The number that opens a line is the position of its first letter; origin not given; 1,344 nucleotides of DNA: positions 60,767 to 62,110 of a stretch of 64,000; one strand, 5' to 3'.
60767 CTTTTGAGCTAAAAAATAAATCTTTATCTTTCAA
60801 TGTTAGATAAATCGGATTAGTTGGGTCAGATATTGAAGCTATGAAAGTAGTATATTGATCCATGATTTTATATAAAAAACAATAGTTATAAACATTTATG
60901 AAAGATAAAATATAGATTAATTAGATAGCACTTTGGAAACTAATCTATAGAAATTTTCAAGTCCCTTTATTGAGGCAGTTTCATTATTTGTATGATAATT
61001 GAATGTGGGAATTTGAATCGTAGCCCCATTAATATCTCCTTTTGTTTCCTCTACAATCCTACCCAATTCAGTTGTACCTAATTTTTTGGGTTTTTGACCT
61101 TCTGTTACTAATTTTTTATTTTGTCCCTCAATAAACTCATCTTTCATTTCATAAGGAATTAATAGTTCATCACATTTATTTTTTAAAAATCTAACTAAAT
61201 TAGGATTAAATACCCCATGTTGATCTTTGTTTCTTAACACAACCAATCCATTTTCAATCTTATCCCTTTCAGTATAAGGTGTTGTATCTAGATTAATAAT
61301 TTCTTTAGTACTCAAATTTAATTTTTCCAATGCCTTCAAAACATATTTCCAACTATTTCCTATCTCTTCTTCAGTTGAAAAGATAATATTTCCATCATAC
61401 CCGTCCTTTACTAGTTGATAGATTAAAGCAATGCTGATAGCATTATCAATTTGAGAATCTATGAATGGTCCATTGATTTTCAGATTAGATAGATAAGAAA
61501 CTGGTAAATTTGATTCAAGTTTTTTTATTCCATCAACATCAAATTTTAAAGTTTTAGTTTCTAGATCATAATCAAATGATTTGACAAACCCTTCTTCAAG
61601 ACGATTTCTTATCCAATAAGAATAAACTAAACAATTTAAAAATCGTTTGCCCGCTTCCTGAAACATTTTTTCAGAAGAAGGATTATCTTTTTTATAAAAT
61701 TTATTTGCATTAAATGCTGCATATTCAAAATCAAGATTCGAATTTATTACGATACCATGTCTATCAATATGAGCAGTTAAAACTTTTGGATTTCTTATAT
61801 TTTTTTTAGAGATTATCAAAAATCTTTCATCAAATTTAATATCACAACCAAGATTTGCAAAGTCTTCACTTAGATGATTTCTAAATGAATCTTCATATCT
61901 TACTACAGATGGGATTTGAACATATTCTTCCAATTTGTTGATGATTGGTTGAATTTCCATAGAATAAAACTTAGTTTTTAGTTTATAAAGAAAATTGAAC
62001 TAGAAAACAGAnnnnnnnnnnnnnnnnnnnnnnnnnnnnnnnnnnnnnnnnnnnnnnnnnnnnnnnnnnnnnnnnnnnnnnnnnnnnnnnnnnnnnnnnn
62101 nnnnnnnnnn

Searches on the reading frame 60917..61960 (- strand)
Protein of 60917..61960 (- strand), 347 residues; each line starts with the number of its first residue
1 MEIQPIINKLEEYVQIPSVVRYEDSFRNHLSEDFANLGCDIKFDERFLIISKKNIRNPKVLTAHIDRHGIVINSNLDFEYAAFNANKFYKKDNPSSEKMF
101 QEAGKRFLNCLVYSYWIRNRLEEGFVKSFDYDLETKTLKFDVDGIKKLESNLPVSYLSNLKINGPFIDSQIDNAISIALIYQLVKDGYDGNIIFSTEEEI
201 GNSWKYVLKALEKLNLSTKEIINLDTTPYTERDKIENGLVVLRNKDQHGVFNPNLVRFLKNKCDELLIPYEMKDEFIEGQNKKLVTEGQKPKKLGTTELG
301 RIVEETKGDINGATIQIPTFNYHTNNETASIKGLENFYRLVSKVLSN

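Call 37: search_protein_families(library=pfam, proteins=[window:60917-61960:-], max_evalue=0.001)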
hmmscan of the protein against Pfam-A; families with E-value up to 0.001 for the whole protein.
window:60917-61960:- (347 aa): 1 family
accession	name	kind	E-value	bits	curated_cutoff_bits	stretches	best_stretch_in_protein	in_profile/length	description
PF05343.19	Peptidase_M42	-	5.6e-11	42.5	23.2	1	157-340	123-292/292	M42 glutamyl aminopeptidase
